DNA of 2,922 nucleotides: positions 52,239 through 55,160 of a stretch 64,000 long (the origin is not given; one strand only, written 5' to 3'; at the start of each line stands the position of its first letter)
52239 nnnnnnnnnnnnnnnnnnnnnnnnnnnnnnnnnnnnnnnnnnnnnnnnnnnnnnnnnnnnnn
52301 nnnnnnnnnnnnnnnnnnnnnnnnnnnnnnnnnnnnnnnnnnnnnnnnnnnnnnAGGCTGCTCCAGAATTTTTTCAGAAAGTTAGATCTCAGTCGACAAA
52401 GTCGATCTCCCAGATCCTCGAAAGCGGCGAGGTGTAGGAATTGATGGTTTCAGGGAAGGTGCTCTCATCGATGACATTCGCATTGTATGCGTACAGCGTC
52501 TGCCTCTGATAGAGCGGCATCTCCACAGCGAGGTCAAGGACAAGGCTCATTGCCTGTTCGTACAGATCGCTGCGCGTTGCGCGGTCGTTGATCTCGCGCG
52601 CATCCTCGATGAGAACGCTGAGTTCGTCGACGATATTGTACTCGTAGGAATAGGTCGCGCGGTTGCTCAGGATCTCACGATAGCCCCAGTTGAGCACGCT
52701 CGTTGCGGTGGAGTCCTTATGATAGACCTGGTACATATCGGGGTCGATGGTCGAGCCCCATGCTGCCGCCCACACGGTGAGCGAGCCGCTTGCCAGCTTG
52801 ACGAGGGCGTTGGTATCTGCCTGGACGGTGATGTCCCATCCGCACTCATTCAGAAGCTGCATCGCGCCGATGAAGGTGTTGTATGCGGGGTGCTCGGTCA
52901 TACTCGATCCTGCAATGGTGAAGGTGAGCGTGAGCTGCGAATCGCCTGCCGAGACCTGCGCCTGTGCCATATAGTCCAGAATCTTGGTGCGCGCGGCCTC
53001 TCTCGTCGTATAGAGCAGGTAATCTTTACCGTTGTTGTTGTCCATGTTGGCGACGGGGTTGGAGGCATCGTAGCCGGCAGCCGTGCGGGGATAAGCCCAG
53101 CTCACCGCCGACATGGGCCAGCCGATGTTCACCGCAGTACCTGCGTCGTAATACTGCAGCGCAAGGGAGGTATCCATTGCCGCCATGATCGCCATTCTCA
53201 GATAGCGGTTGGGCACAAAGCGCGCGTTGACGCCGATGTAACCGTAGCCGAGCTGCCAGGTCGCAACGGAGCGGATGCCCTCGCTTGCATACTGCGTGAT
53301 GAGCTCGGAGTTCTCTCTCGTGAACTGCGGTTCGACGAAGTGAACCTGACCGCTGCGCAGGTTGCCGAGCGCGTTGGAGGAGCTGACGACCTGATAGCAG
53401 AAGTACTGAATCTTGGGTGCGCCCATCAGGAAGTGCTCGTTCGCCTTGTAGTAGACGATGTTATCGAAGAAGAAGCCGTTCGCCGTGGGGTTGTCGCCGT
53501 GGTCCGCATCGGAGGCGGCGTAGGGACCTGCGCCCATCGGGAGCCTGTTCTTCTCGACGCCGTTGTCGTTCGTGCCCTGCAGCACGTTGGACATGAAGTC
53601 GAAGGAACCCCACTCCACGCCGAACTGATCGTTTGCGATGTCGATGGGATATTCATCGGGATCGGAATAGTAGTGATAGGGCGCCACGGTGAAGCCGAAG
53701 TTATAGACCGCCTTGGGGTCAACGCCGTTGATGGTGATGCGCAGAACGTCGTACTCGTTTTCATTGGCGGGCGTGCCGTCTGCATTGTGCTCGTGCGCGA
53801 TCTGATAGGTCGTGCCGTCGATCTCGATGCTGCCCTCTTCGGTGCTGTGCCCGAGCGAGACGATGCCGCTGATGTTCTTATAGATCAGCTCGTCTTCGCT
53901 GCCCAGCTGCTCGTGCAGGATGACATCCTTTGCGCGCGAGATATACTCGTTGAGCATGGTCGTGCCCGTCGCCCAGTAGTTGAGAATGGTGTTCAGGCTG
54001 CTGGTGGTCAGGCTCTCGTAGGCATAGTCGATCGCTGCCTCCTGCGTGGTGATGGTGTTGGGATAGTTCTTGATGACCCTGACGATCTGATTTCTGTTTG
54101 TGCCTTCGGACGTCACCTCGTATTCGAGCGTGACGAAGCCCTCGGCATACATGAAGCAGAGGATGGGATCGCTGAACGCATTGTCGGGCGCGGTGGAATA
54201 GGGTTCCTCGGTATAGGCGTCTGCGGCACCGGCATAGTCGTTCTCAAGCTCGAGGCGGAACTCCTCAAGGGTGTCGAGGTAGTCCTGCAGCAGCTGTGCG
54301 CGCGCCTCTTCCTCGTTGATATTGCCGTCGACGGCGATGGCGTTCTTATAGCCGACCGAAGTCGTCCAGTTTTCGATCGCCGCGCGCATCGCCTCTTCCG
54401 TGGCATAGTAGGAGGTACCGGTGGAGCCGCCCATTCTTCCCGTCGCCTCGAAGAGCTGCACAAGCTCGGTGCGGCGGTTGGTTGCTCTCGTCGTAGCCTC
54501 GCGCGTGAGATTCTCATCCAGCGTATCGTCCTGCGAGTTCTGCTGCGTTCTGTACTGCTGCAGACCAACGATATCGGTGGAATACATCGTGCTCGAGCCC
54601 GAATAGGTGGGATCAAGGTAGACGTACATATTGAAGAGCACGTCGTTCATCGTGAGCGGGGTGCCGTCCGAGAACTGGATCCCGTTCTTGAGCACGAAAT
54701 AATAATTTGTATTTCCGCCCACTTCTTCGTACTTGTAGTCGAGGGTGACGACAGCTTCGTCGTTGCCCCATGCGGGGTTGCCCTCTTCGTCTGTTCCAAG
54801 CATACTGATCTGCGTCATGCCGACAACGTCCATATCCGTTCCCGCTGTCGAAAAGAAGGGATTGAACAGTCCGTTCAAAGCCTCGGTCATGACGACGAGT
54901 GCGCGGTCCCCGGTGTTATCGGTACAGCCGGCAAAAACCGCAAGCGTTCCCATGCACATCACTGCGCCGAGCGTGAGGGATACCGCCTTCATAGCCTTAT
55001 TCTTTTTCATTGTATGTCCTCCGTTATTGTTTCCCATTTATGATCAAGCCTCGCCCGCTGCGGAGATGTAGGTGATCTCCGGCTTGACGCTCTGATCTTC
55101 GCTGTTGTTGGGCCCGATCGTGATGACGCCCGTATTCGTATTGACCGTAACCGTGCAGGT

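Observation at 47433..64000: Giant LRR-decorated S8 protease, a surface lipoprotein and a complete Opp importer packed into one operon of more than 16.5 kb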

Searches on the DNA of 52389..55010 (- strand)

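Call 64: search_rna_families(source=L001, start=300, end=1100, threshold=evalue, max_evalue=1)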
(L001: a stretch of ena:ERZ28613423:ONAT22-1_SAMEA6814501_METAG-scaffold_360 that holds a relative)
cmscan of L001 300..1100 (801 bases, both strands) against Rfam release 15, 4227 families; matches with E-value up to 1: 0.
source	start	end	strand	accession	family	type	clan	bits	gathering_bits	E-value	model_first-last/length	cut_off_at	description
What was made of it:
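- Tried and rejected: There was no match at E <= 1 (call 64).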
